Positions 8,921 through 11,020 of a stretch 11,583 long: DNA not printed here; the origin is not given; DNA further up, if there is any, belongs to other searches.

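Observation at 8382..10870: PspF/PspA-like regulatory layout: a GAFTGA sigma-54 activator divergent from a near-consensus sigma-54 promoter that heads the msrB-nfeD-flotillin-AAA+ string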

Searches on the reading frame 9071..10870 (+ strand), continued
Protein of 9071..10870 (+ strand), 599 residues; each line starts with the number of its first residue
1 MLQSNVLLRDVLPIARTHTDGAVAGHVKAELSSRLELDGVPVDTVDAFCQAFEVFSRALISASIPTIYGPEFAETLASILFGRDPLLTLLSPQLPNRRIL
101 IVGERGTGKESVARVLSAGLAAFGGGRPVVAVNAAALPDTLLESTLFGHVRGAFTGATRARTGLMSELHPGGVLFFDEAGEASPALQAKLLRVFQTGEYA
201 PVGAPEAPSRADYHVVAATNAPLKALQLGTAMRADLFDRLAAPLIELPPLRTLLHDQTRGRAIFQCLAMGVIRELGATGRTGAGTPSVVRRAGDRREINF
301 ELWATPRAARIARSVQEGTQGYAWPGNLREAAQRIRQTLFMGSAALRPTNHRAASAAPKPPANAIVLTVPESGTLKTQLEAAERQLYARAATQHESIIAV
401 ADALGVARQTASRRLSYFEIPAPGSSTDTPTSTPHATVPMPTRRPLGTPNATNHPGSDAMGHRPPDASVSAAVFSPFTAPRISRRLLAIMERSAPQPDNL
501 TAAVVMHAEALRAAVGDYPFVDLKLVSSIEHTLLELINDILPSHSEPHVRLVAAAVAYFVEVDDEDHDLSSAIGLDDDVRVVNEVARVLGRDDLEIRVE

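Call 26: find_homologous_proteins(query=window:9071-10870:+, max_evalue=1e-20)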
Query window:9071-10870:+ (599 aa): 7853 proteins with E <= 1e-20 among 8000 candidates; the best 120 are listed.
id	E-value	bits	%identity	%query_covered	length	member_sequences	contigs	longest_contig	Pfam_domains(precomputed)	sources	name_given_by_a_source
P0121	7.0e-190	651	59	100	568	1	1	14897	PF00158.33,PF07728.21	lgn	-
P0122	5.0e-187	641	55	100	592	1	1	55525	PF00158.33,PF07728.21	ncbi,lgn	-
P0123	1.2e-174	600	55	91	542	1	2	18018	PF00158.33,PF07728.21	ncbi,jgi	ncbi:MAG: hypothetical protein ACJAYU_002335 [Bradymonadia bacterium]|jgi:hypothetical protein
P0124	4.5e-66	242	43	62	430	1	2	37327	PF00158.33,PF07724.21,PF14532.13,PF07728.21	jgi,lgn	jgi:transcriptional regulator with PAS, ATPase and Fis domain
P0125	6.6e-56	208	39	60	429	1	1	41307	PF00158.33,PF07724.21,PF00004.36,PF14532.13,PF07728.21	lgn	-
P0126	8.8e-53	198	39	59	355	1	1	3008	PF00158.33,PF14532.13,PF07728.21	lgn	-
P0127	4.9e-52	196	38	59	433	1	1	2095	PF00158.33,PF07724.21,PF14532.13,PF07728.21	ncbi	-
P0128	1.2e-48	185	37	41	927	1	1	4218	PF00158.33,PF13551.13,PF25601.2,PF02954.26,PF00004.36,PF14532.13,PF07728.21,PF01078.28,PF20720.4,PF13191.13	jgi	-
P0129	3.3e-48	183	39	62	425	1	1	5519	PF00158.33,PF07728.21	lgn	-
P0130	1.5e-41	161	39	56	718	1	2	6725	PF13185.13,PF00158.33,PF25601.2,PF01590.33,PF02954.26,PF13492.13,PF00004.36,PF14532.13,PF07728.21,PF01078.28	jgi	jgi:transcriptional regulator with GAF, ATPase, and Fis domain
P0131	4.2e-41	160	39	53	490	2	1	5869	PF00158.33,PF25601.2,PF02954.26,PF14532.13,PF00072.31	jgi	-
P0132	5.5e-41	159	41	53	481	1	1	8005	PF00158.33,PF25601.2,PF02954.26,PF14532.13,PF07728.21,PF00072.31,PF13191.13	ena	-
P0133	1.4e-40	158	39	53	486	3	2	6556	PF00158.33,PF25601.2,PF02954.26,PF14532.13,PF07728.21,PF00072.31,PF13191.13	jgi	jgi:DNA-binding NtrC family response regulator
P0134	1.7e-40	158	40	53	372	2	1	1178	PF00158.33,PF25601.2,PF02954.26,PF14532.13,PF07728.21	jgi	jgi:transcriptional regulator with GAF, ATPase, and Fis domain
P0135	8.2e-40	155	37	66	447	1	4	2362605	PF00158.33,PF25601.2,PF02954.26,PF14532.13,PF07728.21,PF01078.28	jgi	jgi:DNA-binding NtrC family response regulator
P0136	1.2e-39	155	39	54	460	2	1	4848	PF00158.33,PF13384.13,PF13551.13,PF25601.2,PF02954.26,PF14532.13,PF07728.21,PF00072.31,PF13191.13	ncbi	-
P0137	2.8e-39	154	40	53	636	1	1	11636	PF13185.13,PF00158.33,PF00498.32,PF25601.2,PF01590.33,PF02954.26,PF18024.8,PF13492.13,PF14532.13,PF07728.21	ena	-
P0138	3.6e-39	153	38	55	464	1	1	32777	PF00158.33,PF07724.21,PF25601.2,PF02954.26,PF00004.36,PF14532.13,PF07728.21,PF00072.31,PF01078.28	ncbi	-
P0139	5.0e-39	153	42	41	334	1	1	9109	PF00158.33,PF25601.2,PF02954.26,PF14532.13,PF07728.21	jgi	jgi:DNA-binding NtrC family response regulator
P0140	5.3e-39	153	35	58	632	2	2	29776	PF13185.13,PF00158.33,PF00498.32,PF25601.2,PF01590.33,PF02954.26,PF14532.13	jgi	jgi:Nif-specific regulatory protein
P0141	6.7e-39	152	39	53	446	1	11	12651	PF00158.33,PF25601.2,PF02954.26,PF18024.8,PF14532.13,PF07728.21,PF00072.31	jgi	jgi:two-component system response regulator HydG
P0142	7.6e-39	152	38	54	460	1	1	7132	PF00158.33,PF25601.2,PF02954.26,PF14532.13,PF07728.21,PF00072.31,PF13191.13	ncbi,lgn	-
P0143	7.8e-39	152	39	53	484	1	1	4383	PF00158.33,PF25601.2,PF02954.26,PF14532.13,PF07728.21,PF00072.31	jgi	-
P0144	1.4e-38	151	36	54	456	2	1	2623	PF00158.33,PF25601.2,PF02954.26,PF00004.36,PF14532.13,PF07728.21,PF00072.31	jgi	jgi:DNA-binding NtrC family response regulator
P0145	1.5e-38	151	38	53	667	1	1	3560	PF13185.13,PF00158.33,PF07724.21,PF25601.2,PF01590.33,PF02954.26,PF13492.13,PF00004.36,PF14532.13,PF07728.21,PF01078.28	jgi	jgi:transcriptional regulator with GAF, ATPase, and Fis domain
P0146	1.7e-38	151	38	53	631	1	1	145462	PF13185.13,PF00158.33,PF25601.2,PF01590.33,PF02954.26,PF13492.13,PF14532.13,PF07728.21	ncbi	ncbi:MAG: sigma 54-interacting transcriptional regulator [bacterium]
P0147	2.0e-38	151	36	54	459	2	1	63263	PF00158.33,PF25601.2,PF02954.26,PF18024.8,PF14532.13,PF07728.21,PF00072.31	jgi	jgi:DNA-binding NtrC family response regulator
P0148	2.1e-38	151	40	53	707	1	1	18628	PF13185.13,PF00158.33,PF25601.2,PF01590.33,PF02954.26,PF13492.13,PF00004.36,PF14532.13,PF07728.21,PF01078.28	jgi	jgi:transcriptional regulator with GAF, ATPase, and Fis domain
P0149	2.4e-38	151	38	53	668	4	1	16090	PF13185.13,PF00158.33,PF07724.21,PF25601.2,PF01590.33,PF02954.26,PF13492.13,PF00004.36,PF14532.13,PF07728.21,PF01078.28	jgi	jgi:transcriptional regulator with GAF, ATPase, and Fis domain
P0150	2.4e-38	150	37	58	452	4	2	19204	PF00158.33,PF25601.2,PF02954.26,PF14532.13,PF07728.21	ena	-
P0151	2.8e-38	150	37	53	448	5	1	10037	PF00158.33,PF13384.13,PF25601.2,PF02954.26,PF18024.8,PF14532.13,PF07728.21,PF00072.31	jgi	jgi:two-component system response regulator HydG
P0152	3.1e-38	150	39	53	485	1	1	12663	PF00158.33,PF25601.2,PF02954.26,PF14532.13,PF07728.21,PF00072.31,PF13191.13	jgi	jgi:DNA-binding NtrC family response regulator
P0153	3.7e-38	150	42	41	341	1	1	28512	PF00158.33,PF07724.21,PF25601.2,PF00004.36,PF14532.13,PF07728.21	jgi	jgi:transcriptional regulator with GAF, ATPase, and Fis domain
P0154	3.9e-38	150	38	53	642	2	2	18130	PF13185.13,PF00158.33,PF25601.2,PF01590.33,PF02954.26,PF13492.13,PF14532.13,PF07728.21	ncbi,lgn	ncbi:MAG: sigma 54-interacting transcriptional regulator [Planctomycetota bacterium]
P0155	4.0e-38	150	35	53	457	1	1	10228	PF00158.33,PF25601.2,PF02954.26,PF18024.8,PF14532.13,PF07728.21,PF00072.31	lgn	-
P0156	6.4e-38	149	38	53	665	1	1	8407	PF13185.13,PF00158.33,PF07724.21,PF25601.2,PF01590.33,PF02954.26,PF00004.36,PF14532.13,PF07728.21,PF01078.28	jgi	jgi:transcriptional regulator with GAF, ATPase, and Fis domain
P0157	7.0e-38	149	36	57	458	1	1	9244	PF00158.33,PF25601.2,PF02954.26,PF14532.13,PF07728.21,PF00072.31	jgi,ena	-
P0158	7.6e-38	149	35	57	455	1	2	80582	PF00158.33,PF25601.2,PF02954.26,PF14532.13,PF07728.21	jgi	jgi:DNA-binding NtrC family response regulator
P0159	8.1e-38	149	43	39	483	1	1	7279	PF13185.13,PF00158.33,PF25601.2,PF01590.33,PF00004.36,PF14532.13,PF07728.21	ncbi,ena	-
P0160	9.6e-38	148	36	58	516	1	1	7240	PF00158.33,PF25601.2,PF02954.26,PF14532.13,PF07728.21,PF00072.31,PF01078.28,PF13191.13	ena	-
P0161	1.0e-37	148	39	53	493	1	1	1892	PF00158.33,PF25601.2,PF02954.26,PF14532.13,PF07728.21,PF00072.31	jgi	jgi:DNA-binding NtrC family response regulator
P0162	1.1e-37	148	39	54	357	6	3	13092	PF00158.33,PF25601.2,PF02954.26,PF00004.36,PF14532.13,PF07728.21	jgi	-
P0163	1.4e-37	148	37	54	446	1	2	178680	PF00158.33,PF25601.2,PF02954.26,PF18024.8,PF14532.13,PF07728.21,PF00072.31,PF01078.28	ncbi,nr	ncbi:MAG: sigma-54-dependent Fis family transcriptional regulator [Alphaproteobacteria bacterium]|nr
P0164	1.5e-37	148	35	53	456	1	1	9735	PF00158.33,PF25601.2,PF02954.26,PF18024.8,PF14532.13,PF07728.21,PF00072.31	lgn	-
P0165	1.7e-37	148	36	54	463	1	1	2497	PF00158.33,PF25601.2,PF02954.26,PF18024.8,PF14532.13,PF07728.21,PF00072.31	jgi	jgi:two-component system, NtrC family, response regulator AtoC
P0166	2.0e-37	147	38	53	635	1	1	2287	PF13185.13,PF00158.33,PF25601.2,PF01590.33,PF02954.26,PF16697.11,PF13492.13,PF14532.13,PF07728.21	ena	-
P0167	2.0e-37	147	40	43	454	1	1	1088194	PF00158.33,PF25601.2,PF02954.26,PF14532.13,PF07728.21,PF00072.31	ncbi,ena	-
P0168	2.3e-37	147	35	54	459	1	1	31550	PF00158.33,PF25601.2,PF02954.26,PF14532.13,PF07728.21,PF00072.31,PF13191.13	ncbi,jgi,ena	-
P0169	2.6e-37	147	39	44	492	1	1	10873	PF24001.2,PF13185.13,PF00158.33,PF25601.2,PF01590.33,PF02954.26,PF14532.13,PF01078.28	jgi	jgi:DNA-binding NtrC family response regulator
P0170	2.6e-37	147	41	49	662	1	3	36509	PF13185.13,PF00158.33,PF07724.21,PF25601.2,PF01590.33,PF02954.26,PF13492.13,PF00004.36,PF14532.13,PF07728.21,PF01078.28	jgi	jgi:transcriptional regulator with GAF, ATPase, and Fis domain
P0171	3.3e-37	147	38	56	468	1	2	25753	PF00158.33,PF25601.2,PF02954.26,PF14532.13,PF00072.31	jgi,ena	-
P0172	3.5e-37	147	50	32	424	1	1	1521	PF00158.33,PF25601.2,PF02954.26,PF14532.13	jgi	jgi:transcriptional regulator with GAF, ATPase, and Fis domain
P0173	4.1e-37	146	36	53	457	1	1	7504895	PF00158.33,PF25601.2,PF02954.26,PF14532.13,PF00072.31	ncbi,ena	-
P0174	5.0e-37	146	39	53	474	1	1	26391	PF00158.33,PF25601.2,PF02954.26,PF00004.36,PF14532.13,PF07728.21,PF00072.31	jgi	jgi:DNA-binding NtrC family response regulator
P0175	5.0e-37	146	37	54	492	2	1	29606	PF00158.33,PF25601.2,PF02954.26,PF00004.36,PF14532.13,PF07728.21,PF00072.31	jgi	jgi:DNA-binding NtrC family response regulator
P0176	5.1e-37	146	36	54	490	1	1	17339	PF00158.33,PF25601.2,PF02954.26,PF14532.13,PF07728.21,PF00072.31,PF13191.13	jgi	jgi:DNA-binding NtrC family response regulator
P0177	5.4e-37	146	38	57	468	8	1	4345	PF00158.33,PF25601.2,PF02954.26,PF14532.13,PF00072.31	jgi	-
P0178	5.6e-37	146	38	55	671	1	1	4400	PF13185.13,PF00158.33,PF07724.21,PF25601.2,PF01590.33,PF02954.26,PF13492.13,PF00004.36,PF14532.13,PF07728.21,PF01078.28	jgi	-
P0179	5.7e-37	146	38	56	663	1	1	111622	PF13185.13,PF00158.33,PF25601.2,PF01590.33,PF02954.26,PF13492.13,PF00004.36,PF14532.13,PF07728.21,PF01078.28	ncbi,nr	ncbi:MAG: sigma 54-interacting transcriptional regulator [Acidobacteria bacterium]|nr:sigma 54-inter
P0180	6.2e-37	146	38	53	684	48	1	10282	PF13185.13,PF00158.33,PF07724.21,PF25601.2,PF01590.33,PF02954.26,PF13492.13,PF00004.36,PF14532.13,PF07728.21,PF01078.28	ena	-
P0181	6.3e-37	146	38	57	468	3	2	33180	PF00158.33,PF25601.2,PF02954.26,PF14532.13,PF00072.31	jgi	-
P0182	6.4e-37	146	35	57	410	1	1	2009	PF00158.33,PF25601.2,PF02954.26,PF14532.13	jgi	jgi:Nif-specific regulatory protein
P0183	6.4e-37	146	37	53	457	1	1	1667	PF01695.24,PF00158.33,PF25601.2,PF02954.26,PF14532.13,PF07728.21,PF00072.31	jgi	jgi:DNA-binding NtrC family response regulator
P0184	7.1e-37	146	42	42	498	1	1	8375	PF00158.33,PF25601.2,PF02954.26,PF00004.36,PF14532.13,PF07728.21,PF01078.28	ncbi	-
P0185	7.1e-37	146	38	56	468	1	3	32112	PF00158.33,PF25601.2,PF02954.26,PF14532.13,PF00072.31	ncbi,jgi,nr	ncbi:MAG TPA: sigma-54 dependent transcriptional regulator [Thermoanaerobaculia bacterium]|nr:sigma-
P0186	7.8e-37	145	36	53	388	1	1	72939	PF00158.33,PF25601.2,PF02954.26,PF00004.36,PF14532.13,PF07728.21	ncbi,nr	ncbi:MAG: sigma 54-interacting transcriptional regulator [Deltaproteobacteria bacterium]|nr:sigma 54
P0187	9.4e-37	145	35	54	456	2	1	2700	PF00158.33,PF25601.2,PF02954.26,PF00004.36,PF14532.13,PF07728.21,PF00072.31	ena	-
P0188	9.8e-37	145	35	53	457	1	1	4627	PF00158.33,PF25601.2,PF02954.26,PF18024.8,PF14532.13,PF07728.21,PF00072.31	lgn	-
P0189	1.0e-36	145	36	58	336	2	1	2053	PF00158.33,PF25601.2,PF02954.26,PF00004.36,PF14532.13,PF07728.21,PF01078.28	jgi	-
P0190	1.0e-36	145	36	55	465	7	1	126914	PF00158.33,PF25601.2,PF02954.26,PF14532.13,PF00072.31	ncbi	-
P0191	1.1e-36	145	34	58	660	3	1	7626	PF13185.13,PF00158.33,PF00498.32,PF25601.2,PF01590.33,PF02954.26,PF14532.13,PF07728.21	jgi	jgi:transcriptional regulator with GAF, ATPase, and Fis domain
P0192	1.1e-36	145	41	44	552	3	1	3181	PF00158.33,PF07724.21,PF25601.2,PF02954.26,PF00004.36,PF14532.13,PF07728.21,PF01078.28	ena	-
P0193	1.2e-36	145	36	52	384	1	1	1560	PF00158.33,PF25601.2,PF02954.26,PF18024.8,PF14532.13,PF07728.21,PF00072.31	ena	-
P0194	1.2e-36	145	34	54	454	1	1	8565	PF00158.33,PF07724.21,PF25601.2,PF02954.26,PF00004.36,PF14532.13,PF07728.21,PF00072.31,PF13191.13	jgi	-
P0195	1.2e-36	145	34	54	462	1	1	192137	PF00158.33,PF25601.2,PF02954.26,PF00004.36,PF14532.13,PF07728.21,PF00072.31,PF01078.28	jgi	jgi:DNA-binding NtrC family response regulator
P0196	1.2e-36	145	37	55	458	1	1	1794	PF00158.33,PF25601.2,PF02954.26,PF14532.13,PF07728.21,PF00072.31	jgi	jgi:DNA-binding NtrC family response regulator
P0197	1.3e-36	145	36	57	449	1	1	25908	PF00158.33,PF25601.2,PF02954.26,PF14532.13,PF07728.21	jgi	jgi:DNA-binding NtrC family response regulator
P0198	1.3e-36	145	39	49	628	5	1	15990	PF13185.13,PF00158.33,PF25601.2,PF02954.26,PF00004.36,PF14532.13,PF07728.21,PF01078.28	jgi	jgi:transcriptional regulator with GAF, ATPase, and Fis domain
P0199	1.4e-36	145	36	53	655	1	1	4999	PF13185.13,PF00158.33,PF07724.21,PF25601.2,PF01590.33,PF02954.26,PF13492.13,PF00004.36,PF14532.13,PF07728.21,PF01078.28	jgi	jgi:transcriptional regulator with GAF, ATPase, and Fis domain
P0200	1.4e-36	145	38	53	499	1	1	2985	PF00158.33,PF25601.2,PF02954.26,PF00004.36,PF14532.13,PF07728.21,PF00072.31,PF01078.28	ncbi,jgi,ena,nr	ncbi:MAG TPA: sigma-54 dependent transcriptional regulator [Tepidisphaeraceae bacterium]|nr:sigma-54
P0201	1.4e-36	145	36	53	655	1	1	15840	PF13185.13,PF00158.33,PF07724.21,PF25601.2,PF01590.33,PF02954.26,PF13492.13,PF00004.36,PF14532.13,PF07728.21,PF01078.28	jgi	jgi:transcriptional regulator with GAF, ATPase, and Fis domain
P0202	1.4e-36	145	36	53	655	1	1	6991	PF13185.13,PF00158.33,PF07724.21,PF25601.2,PF01590.33,PF02954.26,PF13492.13,PF00004.36,PF14532.13,PF07728.21,PF01078.28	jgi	jgi:transcriptional regulator with GAF, ATPase, and Fis domain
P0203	1.4e-36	145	36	53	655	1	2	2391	PF13185.13,PF00158.33,PF07724.21,PF25601.2,PF01590.33,PF02954.26,PF13492.13,PF00004.36,PF14532.13,PF07728.21,PF01078.28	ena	-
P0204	1.5e-36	145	39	44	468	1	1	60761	PF13185.13,PF00158.33,PF25601.2,PF01590.33,PF13492.13,PF14532.13,PF07728.21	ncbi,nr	ncbi:MAG: sigma 54-interacting transcriptional regulator [Planctomycetes bacterium]|nr:sigma 54-inte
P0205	1.6e-36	144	36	53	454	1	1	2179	PF00158.33,PF25601.2,PF02954.26,PF00004.36,PF14532.13,PF07728.21,PF00072.31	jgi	jgi:DNA-binding NtrC family response regulator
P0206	1.8e-36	144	38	55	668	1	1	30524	PF13185.13,PF00158.33,PF25601.2,PF01590.33,PF02954.26,PF13492.13,PF00004.36,PF14532.13,PF07728.21,PF01078.28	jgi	jgi:transcriptional regulator with GAF, ATPase, and Fis domain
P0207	1.9e-36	144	38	54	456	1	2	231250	PF00158.33,PF25601.2,PF02954.26,PF14532.13,PF07728.21,PF00072.31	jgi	jgi:two-component system NtrC family response regulator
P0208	1.9e-36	144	42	45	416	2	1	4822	PF00158.33,PF25601.2,PF02954.26,PF00004.36,PF14532.13,PF07728.21,PF01078.28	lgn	-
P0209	1.9e-36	144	36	54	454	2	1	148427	PF00158.33,PF13384.13,PF07724.21,PF25601.2,PF02954.26,PF14532.13,PF07728.21,PF00072.31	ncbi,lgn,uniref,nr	ncbi:two component, sigma54 specific, transcriptional regulator, Fis family [Malonomonas rubra DSM 5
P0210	2.0e-36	144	40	54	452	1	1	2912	PF00158.33,PF25601.2,PF02954.26,PF14532.13,PF07728.21,PF00072.31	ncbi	-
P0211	2.1e-36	144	37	53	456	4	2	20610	PF00158.33,PF25601.2,PF02954.26,PF00004.36,PF14532.13,PF07728.21,PF00072.31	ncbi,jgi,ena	-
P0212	2.1e-36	144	36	54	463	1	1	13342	PF00158.33,PF07724.21,PF25601.2,PF02954.26,PF00004.36,PF14532.13,PF07728.21,PF00072.31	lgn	-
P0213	2.1e-36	144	37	54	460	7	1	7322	PF00158.33,PF13384.13,PF13551.13,PF25601.2,PF02954.26,PF14532.13,PF07728.21,PF00072.31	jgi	jgi:two-component system response regulator HydG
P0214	2.2e-36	144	34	53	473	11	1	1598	PF00158.33,PF25601.2,PF02954.26,PF00493.30,PF00004.36,PF14532.13,PF07728.21,PF00072.31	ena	-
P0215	2.2e-36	144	37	53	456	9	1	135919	PF00158.33,PF25601.2,PF02954.26,PF00004.36,PF14532.13,PF07728.21,PF00072.31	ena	-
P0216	2.2e-36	144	38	53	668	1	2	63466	PF13185.13,PF00158.33,PF07724.21,PF25601.2,PF01590.33,PF02954.26,PF13492.13,PF00004.36,PF14532.13,PF07728.21,PF01078.28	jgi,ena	-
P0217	2.2e-36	144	36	54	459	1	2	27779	PF00158.33,PF25601.2,PF02954.26,PF14532.13,PF07728.21,PF00072.31,PF13191.13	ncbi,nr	nr:sigma-54-dependent Fis family transcriptional regulator [Desulfuromonadales bacterium]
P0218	2.3e-36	144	40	41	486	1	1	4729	PF00158.33,PF25601.2,PF00004.36,PF14532.13,PF07728.21,PF00072.31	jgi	jgi:DNA-binding NtrC family response regulator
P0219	2.3e-36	144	40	41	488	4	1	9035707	PF13185.13,PF00158.33,PF25601.2,PF01590.33,PF14532.13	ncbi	ncbi:MAG: sigma 54-interacting transcriptional regulator [Myxococcaceae bacterium]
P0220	2.3e-36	144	37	53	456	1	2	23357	PF00158.33,PF25601.2,PF02954.26,PF00004.36,PF14532.13,PF07728.21,PF00072.31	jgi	jgi:DNA-binding NtrC family response regulator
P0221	2.7e-36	144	34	62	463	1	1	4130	PF00158.33,PF25601.2,PF02954.26,PF14532.13,PF07728.21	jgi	jgi:DNA-binding NtrC family response regulator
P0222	2.7e-36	144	34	54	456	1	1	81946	PF00158.33,PF25601.2,PF02954.26,PF00004.36,PF14532.13,PF07728.21,PF00072.31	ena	-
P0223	2.7e-36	144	34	54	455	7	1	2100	PF00158.33,PF25601.2,PF02954.26,PF00004.36,PF14532.13,PF07728.21,PF00072.31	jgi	jgi:DNA-binding NtrC family response regulator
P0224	2.8e-36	144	52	29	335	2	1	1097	PF00158.33,PF25601.2,PF14532.13,PF13191.13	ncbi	ncbi:sigma-54-dependent Fis family transcriptional regulator, partial [bacterium]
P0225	3.0e-36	144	37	55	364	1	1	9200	PF00158.33,PF25601.2,PF02954.26,PF00004.36,PF14532.13,PF07728.21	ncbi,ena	-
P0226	3.0e-36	144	36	53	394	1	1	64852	PF00158.33,PF25601.2,PF02954.26,PF00004.36,PF14532.13,PF07728.21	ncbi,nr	ncbi:MAG: sigma 54-interacting transcriptional regulator [Deltaproteobacteria bacterium]|nr:sigma 54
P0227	3.0e-36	144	35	58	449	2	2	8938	PF00158.33,PF25601.2,PF02954.26,PF14532.13,PF07728.21,PF01078.28,PF13191.13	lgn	-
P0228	3.2e-36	143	37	53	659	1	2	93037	PF13185.13,PF00158.33,PF25601.2,PF01590.33,PF02954.26,PF13492.13,PF00004.36,PF14532.13,PF07728.21,PF01078.28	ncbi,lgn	-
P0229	3.3e-36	143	38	53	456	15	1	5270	PF00158.33,PF25601.2,PF02954.26,PF00004.36,PF14532.13,PF07728.21,PF00072.31,PF13556.13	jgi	jgi:two-component system, NtrC family, response regulator HydG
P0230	3.4e-36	143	35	53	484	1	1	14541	PF00158.33,PF25601.2,PF00004.36,PF14532.13,PF07728.21,PF00072.31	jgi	jgi:two-component system response regulator HydG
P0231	3.7e-36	143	36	54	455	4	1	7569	PF00158.33,PF25601.2,PF02954.26,PF00004.36,PF14532.13,PF07728.21,PF00072.31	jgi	jgi:DNA-binding NtrC family response regulator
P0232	3.7e-36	143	40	42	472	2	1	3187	PF00158.33,PF25601.2,PF02954.26,PF00004.36,PF14532.13,PF07728.21,PF00072.31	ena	-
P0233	3.7e-36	143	38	53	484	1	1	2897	PF00158.33,PF25601.2,PF02954.26,PF14532.13,PF07728.21,PF00072.31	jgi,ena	-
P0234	3.7e-36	143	35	54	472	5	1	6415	PF00158.33,PF25601.2,PF02954.26,PF00004.36,PF14532.13,PF07728.21,PF00072.31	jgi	-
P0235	4.0e-36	143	35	54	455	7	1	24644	PF00158.33,PF25601.2,PF02954.26,PF00004.36,PF14532.13,PF07728.21,PF00072.31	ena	-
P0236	4.1e-36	143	35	54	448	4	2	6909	PF00158.33,PF25601.2,PF02954.26,PF18024.8,PF00004.36,PF14532.13,PF07728.21,PF00072.31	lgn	-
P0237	4.2e-36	143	38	54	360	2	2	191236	PF00158.33,PF07724.21,PF25601.2,PF02954.26,PF00004.36,PF14532.13,PF07728.21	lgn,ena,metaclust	metaclust:\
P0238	4.4e-36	143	36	54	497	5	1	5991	PF00158.33,PF25601.2,PF02954.26,PF14532.13,PF07728.21,PF00072.31,PF13191.13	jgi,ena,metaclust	metaclust:\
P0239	4.4e-36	143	37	54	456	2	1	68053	PF00158.33,PF25601.2,PF02954.26,PF00004.36,PF14532.13,PF07728.21,PF00072.31,PF01078.28,PF13191.13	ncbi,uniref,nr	ncbi:sigma-54-dependent transcriptional regulator [Geoalkalibacter sp.]|uniref:sigma-54-dependent tr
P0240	4.5e-36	143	37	53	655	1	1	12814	PF13185.13,PF00158.33,PF07724.21,PF25601.2,PF01590.33,PF02954.26,PF13492.13,PF00004.36,PF14532.13,PF07728.21,PF01078.28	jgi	jgi:transcriptional regulator with GAF, ATPase, and Fis domain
